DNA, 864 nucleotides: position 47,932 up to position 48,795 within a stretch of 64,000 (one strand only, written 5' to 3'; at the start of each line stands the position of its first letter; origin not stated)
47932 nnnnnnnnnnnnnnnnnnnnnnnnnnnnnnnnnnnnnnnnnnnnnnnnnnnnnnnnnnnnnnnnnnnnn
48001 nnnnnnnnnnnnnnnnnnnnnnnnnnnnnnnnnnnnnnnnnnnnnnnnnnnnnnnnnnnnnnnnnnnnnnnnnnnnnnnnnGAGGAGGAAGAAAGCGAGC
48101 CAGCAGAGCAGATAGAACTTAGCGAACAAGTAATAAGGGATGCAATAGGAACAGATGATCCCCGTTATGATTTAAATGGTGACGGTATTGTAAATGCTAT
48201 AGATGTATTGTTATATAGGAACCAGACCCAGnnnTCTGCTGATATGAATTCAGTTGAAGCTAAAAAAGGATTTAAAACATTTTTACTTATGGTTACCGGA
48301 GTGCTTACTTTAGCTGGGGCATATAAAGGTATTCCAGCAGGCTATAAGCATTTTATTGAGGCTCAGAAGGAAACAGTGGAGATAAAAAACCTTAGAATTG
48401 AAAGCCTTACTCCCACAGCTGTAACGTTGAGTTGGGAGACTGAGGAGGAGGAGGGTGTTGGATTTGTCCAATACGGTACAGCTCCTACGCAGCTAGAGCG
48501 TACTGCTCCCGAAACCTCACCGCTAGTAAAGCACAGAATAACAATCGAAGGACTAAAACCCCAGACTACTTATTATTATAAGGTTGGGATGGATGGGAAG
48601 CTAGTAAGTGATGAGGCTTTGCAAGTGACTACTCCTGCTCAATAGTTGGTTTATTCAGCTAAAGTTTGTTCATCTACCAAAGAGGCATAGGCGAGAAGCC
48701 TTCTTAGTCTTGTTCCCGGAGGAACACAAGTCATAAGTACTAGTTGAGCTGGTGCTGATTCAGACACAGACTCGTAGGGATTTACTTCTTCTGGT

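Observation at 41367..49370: Cohesin-like sorted surface protein, dockerin-bearing FN3 protein and sortase in one neighbourhood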

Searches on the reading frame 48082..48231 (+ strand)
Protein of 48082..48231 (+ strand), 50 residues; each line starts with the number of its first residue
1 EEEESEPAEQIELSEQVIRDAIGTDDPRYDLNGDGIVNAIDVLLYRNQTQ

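Call 6: search_protein_families(library=pfam, proteins=[window:48082-48231:+], max_evalue=10)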
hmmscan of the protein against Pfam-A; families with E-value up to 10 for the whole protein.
seq(50 aa): 1 family
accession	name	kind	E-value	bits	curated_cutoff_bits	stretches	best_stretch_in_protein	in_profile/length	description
PF00404.24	Dockerin_1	-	9e-05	23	22.9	1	28-47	35-54/57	Dockerin type I domain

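Call 44: search_solved_structures(query=A5, max_evalue=10, show_alignments=4)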
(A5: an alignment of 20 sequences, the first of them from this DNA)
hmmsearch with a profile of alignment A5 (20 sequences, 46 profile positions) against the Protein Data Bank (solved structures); distinct sequences matched with E-value up to 10: 147 (the best 60 are shown).
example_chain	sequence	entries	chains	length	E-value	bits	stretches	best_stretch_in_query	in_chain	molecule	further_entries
2y3n_B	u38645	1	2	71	9.1e-08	34.6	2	26-43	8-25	CELLULOSOMAL FAMILY-48 PROCESSIVE GLYCOSIDE HYDROLASE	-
6kg9_A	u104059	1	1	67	8e-07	31.6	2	22-43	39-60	And cellulose-binding endoglucanase family 9 CelL ortholog dockerin domain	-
4fl4_A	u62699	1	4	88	1e-06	31.2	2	26-42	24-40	Glycoside hydrolase family 9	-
2mte_A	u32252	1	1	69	2.9e-06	29.8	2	19-41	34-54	Cellulose 1,4-beta-cellobiosidase (reducing end) CelS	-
6kgc_B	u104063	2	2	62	3.1e-06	29.7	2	22-43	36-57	And cellulose-binding endoglucanase family 9 CelL ortholog dockerin domain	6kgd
1daq_A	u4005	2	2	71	3.1e-06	29.7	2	19-41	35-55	ENDOGLUCANASE SS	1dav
6kge_D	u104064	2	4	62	4.3e-06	29.2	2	22-43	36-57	And cellulose-binding endoglucanase family 9 CelL ortholog dockerin domain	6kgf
5lxv_B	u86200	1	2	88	6.9e-06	28.6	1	26-43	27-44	Carbohydrate-binding protein WP_009985128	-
2yik_A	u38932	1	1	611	3.9e-05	26.1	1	22-42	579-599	ENDOGLUCANASE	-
4cj0_A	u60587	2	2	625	9.4e-05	24.9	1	26-42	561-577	ENDOGLUCANASE D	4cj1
1clc_A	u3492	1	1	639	9.9e-05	24.9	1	26-42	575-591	ENDOGLUCANASE CELD; EC: 3.2.1.4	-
2ccl_B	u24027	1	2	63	0.00013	24.5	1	26-42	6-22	ENDO-1,4-BETA-XYLANASE Y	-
1ohz_B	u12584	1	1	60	0.00024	23.7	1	26-43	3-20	ENDO-1,4-BETA-XYLANASE Y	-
8zvk_A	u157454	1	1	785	0.00027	23.5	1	26-43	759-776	AaBgIC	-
4z0n_A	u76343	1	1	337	0.0037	19.8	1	21-35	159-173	Periplasmic binding protein/LacI transcriptional regulator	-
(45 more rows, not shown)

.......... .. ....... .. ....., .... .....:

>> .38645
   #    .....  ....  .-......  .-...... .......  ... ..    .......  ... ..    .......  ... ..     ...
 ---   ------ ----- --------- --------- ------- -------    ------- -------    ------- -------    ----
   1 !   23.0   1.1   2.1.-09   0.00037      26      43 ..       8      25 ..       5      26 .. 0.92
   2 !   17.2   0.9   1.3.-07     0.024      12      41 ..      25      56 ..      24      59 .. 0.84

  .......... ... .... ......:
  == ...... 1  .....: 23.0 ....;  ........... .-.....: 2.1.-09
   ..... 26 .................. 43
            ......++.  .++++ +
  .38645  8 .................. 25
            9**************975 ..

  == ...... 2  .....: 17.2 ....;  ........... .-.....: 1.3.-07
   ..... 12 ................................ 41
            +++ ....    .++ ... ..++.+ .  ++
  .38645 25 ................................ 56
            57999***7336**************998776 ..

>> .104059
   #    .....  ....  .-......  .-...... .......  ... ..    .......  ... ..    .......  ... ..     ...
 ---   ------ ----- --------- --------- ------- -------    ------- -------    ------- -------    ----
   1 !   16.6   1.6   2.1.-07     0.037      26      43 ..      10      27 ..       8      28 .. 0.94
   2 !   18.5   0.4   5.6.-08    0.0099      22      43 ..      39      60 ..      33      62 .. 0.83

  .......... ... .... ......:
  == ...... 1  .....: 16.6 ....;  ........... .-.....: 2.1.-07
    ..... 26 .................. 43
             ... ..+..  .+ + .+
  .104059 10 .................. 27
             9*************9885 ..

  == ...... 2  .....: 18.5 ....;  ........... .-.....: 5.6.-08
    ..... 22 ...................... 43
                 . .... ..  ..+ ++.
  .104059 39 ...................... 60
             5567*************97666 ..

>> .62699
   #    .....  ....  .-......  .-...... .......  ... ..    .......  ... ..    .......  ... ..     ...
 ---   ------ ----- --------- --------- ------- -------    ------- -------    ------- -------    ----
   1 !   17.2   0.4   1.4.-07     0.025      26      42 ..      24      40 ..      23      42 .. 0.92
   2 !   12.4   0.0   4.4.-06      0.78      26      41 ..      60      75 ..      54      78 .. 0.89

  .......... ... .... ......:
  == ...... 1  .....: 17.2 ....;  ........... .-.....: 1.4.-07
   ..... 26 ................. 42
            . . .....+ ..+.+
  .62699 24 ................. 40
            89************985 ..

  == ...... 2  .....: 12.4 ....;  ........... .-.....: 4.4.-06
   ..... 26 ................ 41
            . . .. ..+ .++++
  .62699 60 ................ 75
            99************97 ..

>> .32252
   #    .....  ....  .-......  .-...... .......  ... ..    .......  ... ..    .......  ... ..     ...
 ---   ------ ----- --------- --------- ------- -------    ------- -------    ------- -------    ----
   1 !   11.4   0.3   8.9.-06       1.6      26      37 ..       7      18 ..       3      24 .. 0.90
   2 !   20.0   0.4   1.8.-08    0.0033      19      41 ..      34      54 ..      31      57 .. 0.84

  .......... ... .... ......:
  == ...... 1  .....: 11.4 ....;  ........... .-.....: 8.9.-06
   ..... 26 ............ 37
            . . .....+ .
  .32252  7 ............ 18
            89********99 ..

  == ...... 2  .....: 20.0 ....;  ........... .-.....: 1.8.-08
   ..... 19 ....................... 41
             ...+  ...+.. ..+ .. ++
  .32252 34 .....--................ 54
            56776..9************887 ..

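Call 45: search_protein_families(library=pfam, alignment_id=A5, max_evalue=0.01)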
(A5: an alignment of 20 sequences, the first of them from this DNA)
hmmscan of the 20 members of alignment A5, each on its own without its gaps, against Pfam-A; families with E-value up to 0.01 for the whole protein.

A. member 1, seq(46 aa): 1 family
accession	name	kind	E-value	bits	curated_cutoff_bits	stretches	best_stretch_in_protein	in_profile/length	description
PF00404.24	Dockerin_1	-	7.4e-05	23.3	22.9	1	24-43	35-54/57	Dockerin type I domain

B. families by the number of members that match (of 20 scanned): 3 families
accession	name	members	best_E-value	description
PF00404.24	Dockerin_1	20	6.7e-07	Dockerin type I domain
PF00036.39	EF-hand_1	2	0.002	EF hand domain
PF13202.12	EF-hand_5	1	0.0022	EF hand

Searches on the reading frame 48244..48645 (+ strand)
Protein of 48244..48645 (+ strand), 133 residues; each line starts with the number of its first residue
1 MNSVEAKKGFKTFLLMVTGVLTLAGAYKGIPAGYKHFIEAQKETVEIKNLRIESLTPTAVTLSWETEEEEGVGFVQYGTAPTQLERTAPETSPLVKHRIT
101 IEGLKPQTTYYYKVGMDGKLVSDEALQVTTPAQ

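Call 3: search_protein_families(library=pfam, proteins=[window:48244-48645:+], max_evalue=0.1)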
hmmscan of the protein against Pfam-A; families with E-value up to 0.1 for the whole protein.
window:48244-48645:+ (133 aa): 5 families
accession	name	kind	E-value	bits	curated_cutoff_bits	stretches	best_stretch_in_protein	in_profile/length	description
PF16656.11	Pur_ac_phosph_N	-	5.1e-15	56.2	30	1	50-124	6-87/93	Purple acid Phosphatase, N-terminal domain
PF00041.27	fn3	-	2.3e-05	24.9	25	1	47-114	3-66/84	Fibronectin type III domain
PF25814.1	fn3_SORL1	-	0.00057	20.3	27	1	45-115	3-70/90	SORL1-like, fn3 domain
PF16655.11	PhoD_N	-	0.0018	19.2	30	1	58-118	26-80/90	PhoD-like phosphatase, N-terminal domain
PF25077.1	DUF7800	-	0.022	15.4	27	1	99-125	54-80/89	Domain of unknown function (DUF7800)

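Call 4: search_protein_families(library=ncbifam, proteins=[window:48244-48645:+], max_evalue=0.1)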
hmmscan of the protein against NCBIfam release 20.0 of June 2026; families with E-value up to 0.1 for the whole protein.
window:48244-48645:+ (133 aa): 0 families
